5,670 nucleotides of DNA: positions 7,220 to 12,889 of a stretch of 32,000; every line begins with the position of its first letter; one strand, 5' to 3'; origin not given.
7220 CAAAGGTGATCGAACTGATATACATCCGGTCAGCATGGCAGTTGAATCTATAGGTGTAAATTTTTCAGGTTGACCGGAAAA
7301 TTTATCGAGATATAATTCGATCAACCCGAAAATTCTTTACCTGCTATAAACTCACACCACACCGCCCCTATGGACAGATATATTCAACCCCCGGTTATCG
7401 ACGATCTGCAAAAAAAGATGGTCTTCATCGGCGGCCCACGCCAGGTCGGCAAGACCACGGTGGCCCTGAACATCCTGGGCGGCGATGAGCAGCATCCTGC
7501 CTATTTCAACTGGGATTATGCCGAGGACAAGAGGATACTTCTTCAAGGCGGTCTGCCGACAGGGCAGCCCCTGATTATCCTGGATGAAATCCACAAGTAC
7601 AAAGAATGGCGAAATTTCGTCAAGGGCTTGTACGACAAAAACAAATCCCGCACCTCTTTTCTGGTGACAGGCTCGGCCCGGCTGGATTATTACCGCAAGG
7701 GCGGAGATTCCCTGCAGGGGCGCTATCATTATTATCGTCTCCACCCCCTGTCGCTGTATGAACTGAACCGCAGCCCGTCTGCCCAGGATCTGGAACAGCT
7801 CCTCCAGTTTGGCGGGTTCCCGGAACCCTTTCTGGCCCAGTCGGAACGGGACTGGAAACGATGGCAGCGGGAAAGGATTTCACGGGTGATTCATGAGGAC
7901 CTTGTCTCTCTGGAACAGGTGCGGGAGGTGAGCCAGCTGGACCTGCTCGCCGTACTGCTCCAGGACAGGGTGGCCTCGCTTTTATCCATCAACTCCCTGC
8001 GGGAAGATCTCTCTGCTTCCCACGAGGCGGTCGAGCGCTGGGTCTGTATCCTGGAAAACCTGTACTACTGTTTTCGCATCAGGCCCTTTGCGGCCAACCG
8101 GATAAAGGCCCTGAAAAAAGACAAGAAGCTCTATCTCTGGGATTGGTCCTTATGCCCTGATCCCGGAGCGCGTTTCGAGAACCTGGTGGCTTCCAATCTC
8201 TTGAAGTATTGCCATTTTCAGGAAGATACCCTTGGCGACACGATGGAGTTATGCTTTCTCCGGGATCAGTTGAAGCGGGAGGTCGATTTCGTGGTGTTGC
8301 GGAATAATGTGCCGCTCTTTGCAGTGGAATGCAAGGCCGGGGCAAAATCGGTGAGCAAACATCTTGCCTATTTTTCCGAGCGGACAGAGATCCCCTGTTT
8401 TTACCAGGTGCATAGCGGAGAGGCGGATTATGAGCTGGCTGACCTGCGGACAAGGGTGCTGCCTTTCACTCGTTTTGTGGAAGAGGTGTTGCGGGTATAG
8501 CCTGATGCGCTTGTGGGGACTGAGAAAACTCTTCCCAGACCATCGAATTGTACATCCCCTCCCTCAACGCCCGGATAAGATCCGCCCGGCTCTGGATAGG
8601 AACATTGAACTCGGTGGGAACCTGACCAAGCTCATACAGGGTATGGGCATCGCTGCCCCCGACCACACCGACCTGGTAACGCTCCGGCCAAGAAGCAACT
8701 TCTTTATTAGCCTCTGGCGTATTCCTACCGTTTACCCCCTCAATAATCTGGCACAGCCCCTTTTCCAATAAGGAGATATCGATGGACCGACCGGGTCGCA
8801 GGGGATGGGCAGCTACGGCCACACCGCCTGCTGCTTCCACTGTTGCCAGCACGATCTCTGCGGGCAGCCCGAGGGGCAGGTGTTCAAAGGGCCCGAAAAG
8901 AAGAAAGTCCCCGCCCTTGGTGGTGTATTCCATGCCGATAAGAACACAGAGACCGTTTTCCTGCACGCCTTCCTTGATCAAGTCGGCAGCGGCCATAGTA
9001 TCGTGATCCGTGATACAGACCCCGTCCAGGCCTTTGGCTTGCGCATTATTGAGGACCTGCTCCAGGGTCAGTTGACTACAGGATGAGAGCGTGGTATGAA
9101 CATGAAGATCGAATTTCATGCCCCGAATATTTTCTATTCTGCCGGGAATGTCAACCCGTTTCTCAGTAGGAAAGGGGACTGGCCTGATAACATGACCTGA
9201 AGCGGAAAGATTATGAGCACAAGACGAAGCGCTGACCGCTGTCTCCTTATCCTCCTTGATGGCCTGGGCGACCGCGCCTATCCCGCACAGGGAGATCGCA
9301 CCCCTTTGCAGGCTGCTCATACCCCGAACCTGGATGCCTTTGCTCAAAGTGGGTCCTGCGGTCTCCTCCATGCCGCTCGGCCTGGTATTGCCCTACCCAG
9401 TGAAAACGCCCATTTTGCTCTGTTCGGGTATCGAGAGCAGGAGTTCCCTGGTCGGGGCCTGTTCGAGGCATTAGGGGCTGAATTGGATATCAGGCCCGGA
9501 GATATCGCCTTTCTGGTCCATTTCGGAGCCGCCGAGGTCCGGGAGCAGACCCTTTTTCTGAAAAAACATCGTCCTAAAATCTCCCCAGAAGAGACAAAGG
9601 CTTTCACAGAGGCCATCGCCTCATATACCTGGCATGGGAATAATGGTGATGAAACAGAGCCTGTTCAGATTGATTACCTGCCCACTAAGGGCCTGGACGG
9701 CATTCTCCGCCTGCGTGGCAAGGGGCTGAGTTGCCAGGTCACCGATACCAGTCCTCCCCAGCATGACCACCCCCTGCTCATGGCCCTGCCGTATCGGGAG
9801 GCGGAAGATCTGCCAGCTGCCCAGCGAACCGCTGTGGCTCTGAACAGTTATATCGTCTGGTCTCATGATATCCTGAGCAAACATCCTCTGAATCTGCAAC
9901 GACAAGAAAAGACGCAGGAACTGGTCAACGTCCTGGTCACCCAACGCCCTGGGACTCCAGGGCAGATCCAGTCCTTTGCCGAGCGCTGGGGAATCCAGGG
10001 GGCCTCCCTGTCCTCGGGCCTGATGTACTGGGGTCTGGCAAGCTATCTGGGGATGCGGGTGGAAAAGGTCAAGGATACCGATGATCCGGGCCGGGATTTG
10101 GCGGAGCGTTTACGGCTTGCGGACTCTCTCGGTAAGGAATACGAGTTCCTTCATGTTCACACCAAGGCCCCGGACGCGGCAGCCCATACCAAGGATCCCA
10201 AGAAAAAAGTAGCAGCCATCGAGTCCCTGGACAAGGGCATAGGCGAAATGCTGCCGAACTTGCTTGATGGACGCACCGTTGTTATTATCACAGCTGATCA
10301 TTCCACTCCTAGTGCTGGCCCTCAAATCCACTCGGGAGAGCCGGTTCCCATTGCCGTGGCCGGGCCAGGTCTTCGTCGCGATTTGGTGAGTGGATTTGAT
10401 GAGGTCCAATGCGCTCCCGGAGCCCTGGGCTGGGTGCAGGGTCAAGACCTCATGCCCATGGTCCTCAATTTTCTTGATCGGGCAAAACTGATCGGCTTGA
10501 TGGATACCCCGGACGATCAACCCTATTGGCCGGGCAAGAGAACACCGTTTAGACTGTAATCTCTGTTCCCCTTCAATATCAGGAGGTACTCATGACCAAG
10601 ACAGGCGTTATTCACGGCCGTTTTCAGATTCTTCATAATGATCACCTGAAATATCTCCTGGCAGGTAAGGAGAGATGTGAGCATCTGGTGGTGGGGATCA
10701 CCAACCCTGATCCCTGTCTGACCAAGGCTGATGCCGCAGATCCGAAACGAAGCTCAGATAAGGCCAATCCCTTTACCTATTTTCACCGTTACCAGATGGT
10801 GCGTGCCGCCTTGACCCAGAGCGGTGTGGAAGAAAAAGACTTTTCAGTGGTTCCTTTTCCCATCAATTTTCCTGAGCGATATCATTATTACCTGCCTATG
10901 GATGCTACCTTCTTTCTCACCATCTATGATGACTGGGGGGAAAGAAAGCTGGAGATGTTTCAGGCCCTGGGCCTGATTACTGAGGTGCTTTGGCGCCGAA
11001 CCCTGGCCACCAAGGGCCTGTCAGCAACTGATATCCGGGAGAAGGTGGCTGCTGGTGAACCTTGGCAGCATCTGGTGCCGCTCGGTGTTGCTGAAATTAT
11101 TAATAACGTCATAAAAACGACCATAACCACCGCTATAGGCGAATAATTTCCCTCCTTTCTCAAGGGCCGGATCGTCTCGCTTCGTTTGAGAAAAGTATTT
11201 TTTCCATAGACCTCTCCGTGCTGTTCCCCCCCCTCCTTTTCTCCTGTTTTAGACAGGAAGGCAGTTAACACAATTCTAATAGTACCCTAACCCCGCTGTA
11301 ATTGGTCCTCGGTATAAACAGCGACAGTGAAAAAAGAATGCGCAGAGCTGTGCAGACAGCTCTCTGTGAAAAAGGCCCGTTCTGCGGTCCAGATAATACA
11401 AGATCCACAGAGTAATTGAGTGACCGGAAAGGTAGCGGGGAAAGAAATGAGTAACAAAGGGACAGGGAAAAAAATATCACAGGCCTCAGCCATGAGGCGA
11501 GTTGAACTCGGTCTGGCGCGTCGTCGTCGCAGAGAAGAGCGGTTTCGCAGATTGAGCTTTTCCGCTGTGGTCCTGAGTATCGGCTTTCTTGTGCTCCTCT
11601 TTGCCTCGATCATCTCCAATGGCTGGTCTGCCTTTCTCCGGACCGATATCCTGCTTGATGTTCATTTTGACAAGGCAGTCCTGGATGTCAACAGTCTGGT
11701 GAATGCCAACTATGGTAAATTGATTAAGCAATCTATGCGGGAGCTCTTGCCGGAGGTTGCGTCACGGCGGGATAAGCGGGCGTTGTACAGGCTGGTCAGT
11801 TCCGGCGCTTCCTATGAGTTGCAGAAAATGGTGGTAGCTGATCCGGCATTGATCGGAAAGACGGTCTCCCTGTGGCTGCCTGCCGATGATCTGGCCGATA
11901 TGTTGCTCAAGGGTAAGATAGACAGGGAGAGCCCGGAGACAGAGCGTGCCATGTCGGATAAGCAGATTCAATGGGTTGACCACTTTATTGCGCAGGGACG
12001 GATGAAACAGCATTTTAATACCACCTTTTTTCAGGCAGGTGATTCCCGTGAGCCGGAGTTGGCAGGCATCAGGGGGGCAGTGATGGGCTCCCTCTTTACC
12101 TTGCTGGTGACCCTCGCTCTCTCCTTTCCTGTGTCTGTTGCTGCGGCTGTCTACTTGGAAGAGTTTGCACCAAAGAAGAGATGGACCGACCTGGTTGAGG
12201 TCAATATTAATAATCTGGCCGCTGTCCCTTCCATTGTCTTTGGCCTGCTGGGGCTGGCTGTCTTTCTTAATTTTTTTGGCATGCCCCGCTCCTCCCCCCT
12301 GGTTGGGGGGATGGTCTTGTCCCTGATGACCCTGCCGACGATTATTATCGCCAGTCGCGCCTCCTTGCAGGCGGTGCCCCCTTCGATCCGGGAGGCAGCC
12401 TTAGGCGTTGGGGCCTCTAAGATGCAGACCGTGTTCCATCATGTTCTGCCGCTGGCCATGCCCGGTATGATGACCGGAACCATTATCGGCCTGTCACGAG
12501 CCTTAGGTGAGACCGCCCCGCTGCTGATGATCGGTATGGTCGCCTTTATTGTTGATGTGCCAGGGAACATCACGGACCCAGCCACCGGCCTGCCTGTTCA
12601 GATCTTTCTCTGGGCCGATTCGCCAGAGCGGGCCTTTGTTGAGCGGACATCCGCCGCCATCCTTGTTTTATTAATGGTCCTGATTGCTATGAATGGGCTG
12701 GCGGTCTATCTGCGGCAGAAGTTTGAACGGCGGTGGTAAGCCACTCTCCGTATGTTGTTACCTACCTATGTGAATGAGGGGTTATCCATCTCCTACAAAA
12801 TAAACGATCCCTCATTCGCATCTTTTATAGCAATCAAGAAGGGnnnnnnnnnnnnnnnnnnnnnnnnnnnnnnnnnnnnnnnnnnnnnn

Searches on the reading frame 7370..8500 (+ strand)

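Call 77: search_protein_families(library=pfam, proteins=[window:7370-8500:+], max_evalue=0.00001)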
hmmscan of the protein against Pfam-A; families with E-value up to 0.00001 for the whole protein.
window:7370-8500:+ (376 aa): 2 families
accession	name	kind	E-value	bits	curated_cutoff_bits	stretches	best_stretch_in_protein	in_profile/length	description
PF13173.12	AAA_14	-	2.9e-26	92.4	27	1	15-132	2-128/129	AAA domain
PF13635.12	DUF4143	-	4.1e-23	82.3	28.1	1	176-324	2-160/160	Domain of unknown function (DUF4143)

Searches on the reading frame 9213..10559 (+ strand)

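Call 77: search_protein_families(library=pfam, proteins=[window:9213-10559:+], max_evalue=0.00001)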
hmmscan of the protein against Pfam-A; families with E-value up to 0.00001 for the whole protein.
window:9213-10559:+ (448 aa): 2 families
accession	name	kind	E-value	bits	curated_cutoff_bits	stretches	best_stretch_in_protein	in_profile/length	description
PF01676.23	Metalloenzyme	-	8.4e-38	130.7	24.3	1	9-418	2-250/252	Metalloenzyme superfamily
PF10143.14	PhosphMutase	-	3.1e-32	112.2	21.5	1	44-227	1-170/170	2,3-bisphosphoglycerate-independent phosphoglycerate mutase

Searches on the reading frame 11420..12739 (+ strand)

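Call 77: search_protein_families(library=pfam, proteins=[window:11420-12739:+], max_evalue=0.00001)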
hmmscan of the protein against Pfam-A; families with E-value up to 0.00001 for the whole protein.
window:11420-12739:+ (439 aa): 2 families
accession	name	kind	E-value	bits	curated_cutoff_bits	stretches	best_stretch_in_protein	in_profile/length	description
PF11812.13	DUF3333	-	8.6e-52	175.8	26.5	1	31-173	3-151/151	Domain of unknown function (DUF3333)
PF00528.27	BPD_transp_1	-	3.3e-18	66.5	26.4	1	241-435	3-182/184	Binding-protein-dependent transport system inner membrane component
